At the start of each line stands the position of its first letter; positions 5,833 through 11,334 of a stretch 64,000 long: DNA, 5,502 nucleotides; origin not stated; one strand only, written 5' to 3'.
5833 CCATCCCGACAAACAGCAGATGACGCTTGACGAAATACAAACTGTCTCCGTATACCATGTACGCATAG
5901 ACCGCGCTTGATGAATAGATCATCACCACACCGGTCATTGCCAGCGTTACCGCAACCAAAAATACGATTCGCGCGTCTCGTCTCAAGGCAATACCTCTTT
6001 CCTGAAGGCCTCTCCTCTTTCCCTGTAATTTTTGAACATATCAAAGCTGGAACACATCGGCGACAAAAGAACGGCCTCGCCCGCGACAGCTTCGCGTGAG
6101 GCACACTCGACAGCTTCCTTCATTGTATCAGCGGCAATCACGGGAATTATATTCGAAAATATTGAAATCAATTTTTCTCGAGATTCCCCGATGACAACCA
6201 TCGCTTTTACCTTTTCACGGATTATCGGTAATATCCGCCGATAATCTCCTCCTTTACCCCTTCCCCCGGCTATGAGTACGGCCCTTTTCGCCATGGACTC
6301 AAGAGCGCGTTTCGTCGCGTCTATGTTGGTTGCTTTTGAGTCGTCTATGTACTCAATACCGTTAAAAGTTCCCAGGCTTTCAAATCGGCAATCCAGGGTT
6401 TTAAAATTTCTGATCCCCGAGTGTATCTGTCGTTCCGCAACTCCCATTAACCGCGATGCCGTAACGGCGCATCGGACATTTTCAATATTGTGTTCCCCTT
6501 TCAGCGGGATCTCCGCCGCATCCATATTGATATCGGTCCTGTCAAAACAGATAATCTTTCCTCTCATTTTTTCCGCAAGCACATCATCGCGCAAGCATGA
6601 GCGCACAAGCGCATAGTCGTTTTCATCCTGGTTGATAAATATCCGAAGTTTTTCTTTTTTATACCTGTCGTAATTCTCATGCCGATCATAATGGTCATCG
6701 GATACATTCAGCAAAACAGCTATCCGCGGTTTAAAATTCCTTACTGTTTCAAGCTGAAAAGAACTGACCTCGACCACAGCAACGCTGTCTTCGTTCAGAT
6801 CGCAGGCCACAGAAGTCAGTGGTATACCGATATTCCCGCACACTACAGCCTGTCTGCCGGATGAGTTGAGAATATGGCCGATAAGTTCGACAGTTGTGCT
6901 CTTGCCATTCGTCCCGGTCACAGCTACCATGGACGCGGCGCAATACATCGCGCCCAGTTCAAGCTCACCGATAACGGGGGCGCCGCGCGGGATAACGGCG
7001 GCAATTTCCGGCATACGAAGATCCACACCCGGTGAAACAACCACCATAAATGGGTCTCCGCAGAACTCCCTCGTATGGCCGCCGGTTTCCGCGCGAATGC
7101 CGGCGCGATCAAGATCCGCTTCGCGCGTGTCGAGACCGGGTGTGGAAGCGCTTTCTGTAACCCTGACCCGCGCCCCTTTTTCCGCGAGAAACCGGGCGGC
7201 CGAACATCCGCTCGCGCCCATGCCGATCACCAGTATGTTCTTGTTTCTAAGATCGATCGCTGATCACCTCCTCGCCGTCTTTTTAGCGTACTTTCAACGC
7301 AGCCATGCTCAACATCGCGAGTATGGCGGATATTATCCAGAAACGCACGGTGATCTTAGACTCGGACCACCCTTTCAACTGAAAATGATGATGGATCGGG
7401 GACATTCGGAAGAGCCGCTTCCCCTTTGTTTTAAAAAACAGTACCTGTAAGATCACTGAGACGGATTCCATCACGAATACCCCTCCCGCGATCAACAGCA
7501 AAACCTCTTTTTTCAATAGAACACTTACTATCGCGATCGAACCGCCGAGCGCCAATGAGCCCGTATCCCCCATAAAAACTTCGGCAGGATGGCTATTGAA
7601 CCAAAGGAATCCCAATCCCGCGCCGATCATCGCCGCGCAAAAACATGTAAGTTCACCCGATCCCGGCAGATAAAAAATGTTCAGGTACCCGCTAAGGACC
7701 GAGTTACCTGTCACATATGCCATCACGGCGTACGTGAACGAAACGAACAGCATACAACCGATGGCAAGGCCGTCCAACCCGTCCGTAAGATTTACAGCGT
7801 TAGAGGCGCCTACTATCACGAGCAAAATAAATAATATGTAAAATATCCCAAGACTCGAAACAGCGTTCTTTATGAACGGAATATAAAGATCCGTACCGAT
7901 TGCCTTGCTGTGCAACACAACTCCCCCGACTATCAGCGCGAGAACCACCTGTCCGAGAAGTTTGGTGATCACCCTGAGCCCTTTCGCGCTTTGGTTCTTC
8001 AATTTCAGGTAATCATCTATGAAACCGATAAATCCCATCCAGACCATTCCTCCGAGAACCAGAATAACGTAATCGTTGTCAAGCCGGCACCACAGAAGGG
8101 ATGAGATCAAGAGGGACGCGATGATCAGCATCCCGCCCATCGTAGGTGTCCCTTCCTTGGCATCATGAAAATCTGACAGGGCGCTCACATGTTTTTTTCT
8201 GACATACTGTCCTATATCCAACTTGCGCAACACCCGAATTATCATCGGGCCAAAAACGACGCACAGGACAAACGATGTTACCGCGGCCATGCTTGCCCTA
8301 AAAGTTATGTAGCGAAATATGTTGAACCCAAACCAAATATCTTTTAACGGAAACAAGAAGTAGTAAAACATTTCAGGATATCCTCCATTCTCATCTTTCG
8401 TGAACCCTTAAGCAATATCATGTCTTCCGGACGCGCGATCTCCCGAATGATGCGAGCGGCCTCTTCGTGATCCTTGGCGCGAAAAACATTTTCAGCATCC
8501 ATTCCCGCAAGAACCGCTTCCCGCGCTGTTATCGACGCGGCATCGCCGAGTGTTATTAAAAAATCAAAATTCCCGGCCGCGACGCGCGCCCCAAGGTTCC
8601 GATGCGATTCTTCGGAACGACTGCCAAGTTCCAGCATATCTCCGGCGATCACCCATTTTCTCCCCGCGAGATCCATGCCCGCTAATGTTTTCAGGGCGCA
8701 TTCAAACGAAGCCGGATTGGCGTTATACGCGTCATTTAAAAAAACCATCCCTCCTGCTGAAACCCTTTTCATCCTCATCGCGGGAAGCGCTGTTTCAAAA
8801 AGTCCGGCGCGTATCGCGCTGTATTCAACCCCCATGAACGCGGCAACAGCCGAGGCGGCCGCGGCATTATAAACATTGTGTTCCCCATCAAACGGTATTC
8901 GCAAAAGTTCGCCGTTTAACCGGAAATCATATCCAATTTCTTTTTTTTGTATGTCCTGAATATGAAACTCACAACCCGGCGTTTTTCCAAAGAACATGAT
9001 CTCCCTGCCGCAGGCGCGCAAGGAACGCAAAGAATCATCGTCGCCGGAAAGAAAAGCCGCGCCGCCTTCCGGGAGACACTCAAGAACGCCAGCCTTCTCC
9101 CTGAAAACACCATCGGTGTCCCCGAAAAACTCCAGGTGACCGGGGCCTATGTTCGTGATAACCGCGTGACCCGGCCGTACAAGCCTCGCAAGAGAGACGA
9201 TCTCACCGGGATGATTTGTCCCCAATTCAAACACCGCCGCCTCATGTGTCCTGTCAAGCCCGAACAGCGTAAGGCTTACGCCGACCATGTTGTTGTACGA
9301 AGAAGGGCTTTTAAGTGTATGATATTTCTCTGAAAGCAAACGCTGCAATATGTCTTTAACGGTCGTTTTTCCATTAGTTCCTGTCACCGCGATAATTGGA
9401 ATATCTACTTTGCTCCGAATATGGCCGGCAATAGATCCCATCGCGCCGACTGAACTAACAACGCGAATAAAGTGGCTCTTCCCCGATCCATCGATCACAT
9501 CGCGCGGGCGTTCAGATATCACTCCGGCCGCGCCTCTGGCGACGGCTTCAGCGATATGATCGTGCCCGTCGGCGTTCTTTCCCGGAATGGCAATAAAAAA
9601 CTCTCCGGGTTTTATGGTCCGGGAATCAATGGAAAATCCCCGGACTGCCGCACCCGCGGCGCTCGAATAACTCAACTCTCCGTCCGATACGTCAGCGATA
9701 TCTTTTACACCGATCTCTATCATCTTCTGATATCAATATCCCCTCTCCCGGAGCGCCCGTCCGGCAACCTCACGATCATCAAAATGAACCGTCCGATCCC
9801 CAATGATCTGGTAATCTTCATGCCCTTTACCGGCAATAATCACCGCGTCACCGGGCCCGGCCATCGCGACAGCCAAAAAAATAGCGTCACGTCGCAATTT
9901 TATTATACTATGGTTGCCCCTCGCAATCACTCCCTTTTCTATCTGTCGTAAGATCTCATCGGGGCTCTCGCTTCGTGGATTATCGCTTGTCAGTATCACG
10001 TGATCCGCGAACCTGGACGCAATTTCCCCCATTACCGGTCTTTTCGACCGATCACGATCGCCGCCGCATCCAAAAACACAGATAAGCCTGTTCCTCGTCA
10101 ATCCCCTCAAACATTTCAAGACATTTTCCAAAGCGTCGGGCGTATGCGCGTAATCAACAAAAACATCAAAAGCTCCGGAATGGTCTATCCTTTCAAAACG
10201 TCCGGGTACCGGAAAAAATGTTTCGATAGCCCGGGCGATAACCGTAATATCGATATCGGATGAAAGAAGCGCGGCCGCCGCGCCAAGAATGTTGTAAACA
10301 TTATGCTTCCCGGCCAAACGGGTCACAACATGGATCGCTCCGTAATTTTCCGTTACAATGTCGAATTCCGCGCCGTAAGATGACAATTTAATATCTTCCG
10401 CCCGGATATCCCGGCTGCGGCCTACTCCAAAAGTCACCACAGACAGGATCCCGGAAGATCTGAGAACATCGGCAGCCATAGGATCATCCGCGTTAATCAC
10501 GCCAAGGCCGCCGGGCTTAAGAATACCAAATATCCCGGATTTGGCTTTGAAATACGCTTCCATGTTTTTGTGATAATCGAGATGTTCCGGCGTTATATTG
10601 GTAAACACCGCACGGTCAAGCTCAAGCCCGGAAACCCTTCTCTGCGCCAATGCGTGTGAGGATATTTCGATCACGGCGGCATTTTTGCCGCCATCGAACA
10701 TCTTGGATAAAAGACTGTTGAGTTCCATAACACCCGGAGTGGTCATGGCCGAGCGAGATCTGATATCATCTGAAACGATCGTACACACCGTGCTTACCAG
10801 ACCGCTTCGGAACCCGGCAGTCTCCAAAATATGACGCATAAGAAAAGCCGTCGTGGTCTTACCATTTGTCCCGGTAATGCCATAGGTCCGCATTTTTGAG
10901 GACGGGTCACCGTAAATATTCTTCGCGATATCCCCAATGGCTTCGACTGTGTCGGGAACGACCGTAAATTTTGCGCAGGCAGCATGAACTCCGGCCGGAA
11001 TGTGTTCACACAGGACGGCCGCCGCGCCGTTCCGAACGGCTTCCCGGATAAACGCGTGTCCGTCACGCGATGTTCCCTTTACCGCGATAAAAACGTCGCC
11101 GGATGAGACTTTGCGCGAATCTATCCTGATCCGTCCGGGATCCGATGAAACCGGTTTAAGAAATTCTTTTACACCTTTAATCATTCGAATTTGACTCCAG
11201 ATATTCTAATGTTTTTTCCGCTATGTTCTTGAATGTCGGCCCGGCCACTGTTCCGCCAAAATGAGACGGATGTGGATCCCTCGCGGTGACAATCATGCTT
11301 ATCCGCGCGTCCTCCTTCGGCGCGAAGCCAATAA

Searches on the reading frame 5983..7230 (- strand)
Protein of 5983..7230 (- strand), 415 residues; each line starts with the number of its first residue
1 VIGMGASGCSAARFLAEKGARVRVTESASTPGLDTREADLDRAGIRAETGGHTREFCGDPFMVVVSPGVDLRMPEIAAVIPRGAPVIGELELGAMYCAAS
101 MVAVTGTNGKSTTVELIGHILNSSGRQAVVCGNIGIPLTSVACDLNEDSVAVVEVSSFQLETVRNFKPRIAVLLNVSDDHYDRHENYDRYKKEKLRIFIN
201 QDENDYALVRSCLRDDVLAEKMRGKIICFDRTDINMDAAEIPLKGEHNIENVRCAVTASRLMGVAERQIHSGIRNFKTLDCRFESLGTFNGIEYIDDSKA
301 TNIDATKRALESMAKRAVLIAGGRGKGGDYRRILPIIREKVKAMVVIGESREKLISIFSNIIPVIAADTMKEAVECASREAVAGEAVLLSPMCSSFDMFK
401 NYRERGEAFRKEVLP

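Call 68: search_protein_families(library=pfam, proteins=[window:5983-7230:-], max_evalue=0.00001)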
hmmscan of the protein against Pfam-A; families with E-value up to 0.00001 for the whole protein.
window:5983-7230:- (415 aa): 4 families
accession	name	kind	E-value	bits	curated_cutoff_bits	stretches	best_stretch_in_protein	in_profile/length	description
PF08245.18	Mur_ligase_M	-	1.8e-25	90.5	24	1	104-217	1-126/200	Mur ligase middle domain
PF21799.2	MurD-like_N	-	3.2e-13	50.2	27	1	2-88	6-88/88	Mur ligase MurD-like, N-terminal domain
PF02875.26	Mur_ligase_C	-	6.1e-13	50.1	28.4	1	282-391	2-125/127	Mur ligase, glutamate ligase domain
PF13450.12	NAD_binding_8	-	1.8e-06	28.6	21.9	1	2-53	2-51/68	NAD(P)-binding Rossmann-like domain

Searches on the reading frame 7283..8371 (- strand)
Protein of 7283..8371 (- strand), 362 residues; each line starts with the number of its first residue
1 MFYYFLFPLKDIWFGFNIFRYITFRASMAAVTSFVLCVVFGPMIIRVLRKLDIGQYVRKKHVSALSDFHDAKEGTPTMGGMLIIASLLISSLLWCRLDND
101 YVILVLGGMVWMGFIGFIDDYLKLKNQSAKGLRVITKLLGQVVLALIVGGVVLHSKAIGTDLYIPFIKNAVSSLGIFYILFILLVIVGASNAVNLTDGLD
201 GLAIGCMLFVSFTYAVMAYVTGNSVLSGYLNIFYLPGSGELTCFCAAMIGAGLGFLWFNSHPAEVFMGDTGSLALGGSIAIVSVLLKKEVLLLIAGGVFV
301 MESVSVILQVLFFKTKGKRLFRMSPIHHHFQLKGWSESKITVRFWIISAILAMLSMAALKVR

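Call 68: search_protein_families(library=pfam, proteins=[window:7283-8371:-], max_evalue=0.00001)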
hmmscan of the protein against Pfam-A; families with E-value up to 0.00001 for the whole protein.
window:7283-8371:- (362 aa): 1 family
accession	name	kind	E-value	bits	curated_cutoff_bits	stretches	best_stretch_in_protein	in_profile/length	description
PF00953.26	Glycos_transf_4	-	5e-35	121.3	27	1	103-286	2-159/160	Glycosyl transferase family 4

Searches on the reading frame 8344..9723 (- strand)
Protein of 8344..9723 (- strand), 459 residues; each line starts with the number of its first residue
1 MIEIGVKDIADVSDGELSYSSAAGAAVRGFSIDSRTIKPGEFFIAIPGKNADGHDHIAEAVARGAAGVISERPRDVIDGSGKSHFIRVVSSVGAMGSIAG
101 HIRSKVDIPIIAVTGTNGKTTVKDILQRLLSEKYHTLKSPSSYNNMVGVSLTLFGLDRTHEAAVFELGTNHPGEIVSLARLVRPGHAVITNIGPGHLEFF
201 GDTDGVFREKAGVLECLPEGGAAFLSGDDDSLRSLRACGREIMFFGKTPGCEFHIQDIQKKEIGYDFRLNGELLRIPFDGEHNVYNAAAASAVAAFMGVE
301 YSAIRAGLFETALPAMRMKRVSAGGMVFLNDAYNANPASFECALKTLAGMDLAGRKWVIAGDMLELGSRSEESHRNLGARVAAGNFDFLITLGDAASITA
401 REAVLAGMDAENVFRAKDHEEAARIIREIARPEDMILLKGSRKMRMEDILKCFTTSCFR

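Call 68: search_protein_families(library=pfam, proteins=[window:8344-9723:-], max_evalue=0.00001)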
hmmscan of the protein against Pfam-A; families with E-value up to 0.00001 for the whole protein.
window:8344-9723:- (459 aa): 3 families
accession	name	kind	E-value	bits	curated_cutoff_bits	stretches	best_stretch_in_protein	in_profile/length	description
PF08245.18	Mur_ligase_M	-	3.4e-36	125.5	24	1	113-294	1-200/200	Mur ligase middle domain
PF02875.26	Mur_ligase_C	-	9.7e-22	78.6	28.4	1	316-442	1-127/127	Mur ligase, glutamate ligase domain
PF01225.30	Mur_ligase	-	1.6e-08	35.2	21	1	28-88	3-58/95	Mur ligase family, catalytic domain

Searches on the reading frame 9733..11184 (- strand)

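Call 68: search_protein_families(library=pfam, proteins=[window:9733-11184:-], max_evalue=0.00001)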
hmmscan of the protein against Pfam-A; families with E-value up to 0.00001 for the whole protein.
window:9733-11184:- (483 aa): 3 families
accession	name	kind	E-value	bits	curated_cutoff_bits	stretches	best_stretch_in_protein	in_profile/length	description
PF08245.18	Mur_ligase_M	-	3.7e-53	180.9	24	1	103-305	1-199/200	Mur ligase middle domain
PF02875.26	Mur_ligase_C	-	3.1e-35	122.2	28.4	1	328-454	1-127/127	Mur ligase, glutamate ligase domain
PF01225.30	Mur_ligase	-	3.9e-10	40.4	21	1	19-89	5-93/95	Mur ligase family, catalytic domain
